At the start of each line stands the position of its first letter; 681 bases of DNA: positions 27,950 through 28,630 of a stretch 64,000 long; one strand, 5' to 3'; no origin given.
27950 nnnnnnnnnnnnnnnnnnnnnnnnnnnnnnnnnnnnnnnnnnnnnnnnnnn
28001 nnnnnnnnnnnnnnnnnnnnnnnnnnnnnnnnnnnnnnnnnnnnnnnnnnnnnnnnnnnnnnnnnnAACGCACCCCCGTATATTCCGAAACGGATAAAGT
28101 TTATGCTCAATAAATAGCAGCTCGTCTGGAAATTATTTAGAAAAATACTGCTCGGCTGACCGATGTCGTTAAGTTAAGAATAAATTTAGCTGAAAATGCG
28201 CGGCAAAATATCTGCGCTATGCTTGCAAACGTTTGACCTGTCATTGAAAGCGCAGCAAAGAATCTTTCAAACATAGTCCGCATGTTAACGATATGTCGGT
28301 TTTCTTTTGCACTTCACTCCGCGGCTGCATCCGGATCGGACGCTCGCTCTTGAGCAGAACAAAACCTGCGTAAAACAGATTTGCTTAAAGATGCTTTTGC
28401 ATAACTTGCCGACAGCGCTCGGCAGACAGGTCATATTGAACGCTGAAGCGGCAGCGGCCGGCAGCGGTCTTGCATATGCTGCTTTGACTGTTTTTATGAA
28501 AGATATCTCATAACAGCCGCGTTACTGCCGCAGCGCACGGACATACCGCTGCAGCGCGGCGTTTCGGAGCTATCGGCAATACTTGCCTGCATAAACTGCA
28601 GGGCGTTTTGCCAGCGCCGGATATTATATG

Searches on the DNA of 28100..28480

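Call 48: search_rna_families(source=window, start=28100, end=28480, threshold=evalue, max_evalue=10)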
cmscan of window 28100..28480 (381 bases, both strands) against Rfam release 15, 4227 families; matches with E-value up to 10: 3.
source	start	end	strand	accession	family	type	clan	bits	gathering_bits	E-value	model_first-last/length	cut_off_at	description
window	28356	28412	+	RF02285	TtnuCD8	Gene; snRNA; snoRNA; CD-box;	-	16.2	70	7.4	1-59/59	no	Tetrahymena snoRNA TtnuCD8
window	28259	28310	+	RF00489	ctRNA_p42d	Gene; antisense;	-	14.8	50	2.7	1-46/46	no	ctRNA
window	28131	28198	+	RF00212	SNORD38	Gene; snRNA; snoRNA; CD-box;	CL00051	14.3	44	6.6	1-70/70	no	Small nucleolar RNA SNORD38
